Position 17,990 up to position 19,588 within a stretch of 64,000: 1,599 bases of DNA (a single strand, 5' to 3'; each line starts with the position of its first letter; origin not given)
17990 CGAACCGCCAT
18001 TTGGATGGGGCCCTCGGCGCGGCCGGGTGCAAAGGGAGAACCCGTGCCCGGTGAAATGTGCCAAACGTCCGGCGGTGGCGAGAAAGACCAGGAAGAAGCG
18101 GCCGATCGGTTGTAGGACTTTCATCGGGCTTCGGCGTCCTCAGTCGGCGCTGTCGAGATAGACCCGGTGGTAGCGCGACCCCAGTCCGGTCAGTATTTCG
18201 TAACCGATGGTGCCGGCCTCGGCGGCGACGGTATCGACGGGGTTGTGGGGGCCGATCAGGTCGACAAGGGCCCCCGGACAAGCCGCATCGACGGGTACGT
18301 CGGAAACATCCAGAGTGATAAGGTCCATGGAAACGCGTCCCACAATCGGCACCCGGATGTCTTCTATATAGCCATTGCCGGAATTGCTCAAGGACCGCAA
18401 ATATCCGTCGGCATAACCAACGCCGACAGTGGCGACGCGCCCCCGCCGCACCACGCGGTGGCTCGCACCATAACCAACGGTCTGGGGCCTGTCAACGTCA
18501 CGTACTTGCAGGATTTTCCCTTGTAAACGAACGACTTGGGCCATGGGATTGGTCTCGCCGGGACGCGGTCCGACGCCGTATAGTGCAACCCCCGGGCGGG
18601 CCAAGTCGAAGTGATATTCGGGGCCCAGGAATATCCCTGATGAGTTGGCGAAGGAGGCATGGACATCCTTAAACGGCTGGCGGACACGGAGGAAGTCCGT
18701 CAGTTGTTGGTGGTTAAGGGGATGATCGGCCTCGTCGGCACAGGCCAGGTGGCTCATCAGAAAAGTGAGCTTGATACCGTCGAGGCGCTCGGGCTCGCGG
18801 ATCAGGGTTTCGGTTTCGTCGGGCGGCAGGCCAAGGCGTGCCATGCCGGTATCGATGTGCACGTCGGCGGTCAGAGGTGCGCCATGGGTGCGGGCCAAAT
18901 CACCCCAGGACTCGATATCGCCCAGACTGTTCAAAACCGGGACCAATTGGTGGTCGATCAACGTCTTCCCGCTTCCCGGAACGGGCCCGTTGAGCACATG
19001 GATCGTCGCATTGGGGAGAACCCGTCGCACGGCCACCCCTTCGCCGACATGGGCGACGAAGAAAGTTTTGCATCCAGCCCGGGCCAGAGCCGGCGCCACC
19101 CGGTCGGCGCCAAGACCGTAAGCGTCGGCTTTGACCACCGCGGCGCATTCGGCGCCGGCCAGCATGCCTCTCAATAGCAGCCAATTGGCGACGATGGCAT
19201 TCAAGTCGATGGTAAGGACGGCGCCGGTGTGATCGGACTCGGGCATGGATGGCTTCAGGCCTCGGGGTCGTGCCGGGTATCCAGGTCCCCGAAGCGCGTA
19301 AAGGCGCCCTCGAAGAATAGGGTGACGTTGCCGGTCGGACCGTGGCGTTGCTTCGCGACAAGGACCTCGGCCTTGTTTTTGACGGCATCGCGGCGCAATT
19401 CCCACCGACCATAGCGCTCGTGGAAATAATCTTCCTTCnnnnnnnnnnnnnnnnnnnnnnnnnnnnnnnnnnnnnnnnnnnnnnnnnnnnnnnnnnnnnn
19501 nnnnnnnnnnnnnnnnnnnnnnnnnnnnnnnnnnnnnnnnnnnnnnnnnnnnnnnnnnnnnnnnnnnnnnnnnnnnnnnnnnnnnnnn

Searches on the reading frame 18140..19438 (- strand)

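Call 74: search_protein_families(library=pfam, proteins=[window:18140-19438:-], max_evalue=0.00001)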
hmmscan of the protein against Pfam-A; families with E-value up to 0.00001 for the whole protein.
window:18140-19438:- (432 aa): 2 families
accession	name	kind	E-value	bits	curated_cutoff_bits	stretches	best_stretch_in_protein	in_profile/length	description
PF01168.26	Ala_racemase_N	-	7e-61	206.2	24.1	1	77-291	1-220/220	Alanine racemase, N-terminal domain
PF00842.27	Ala_racemase_C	-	2e-36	124.8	25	1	302-427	1-127/127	Alanine racemase, C-terminal domain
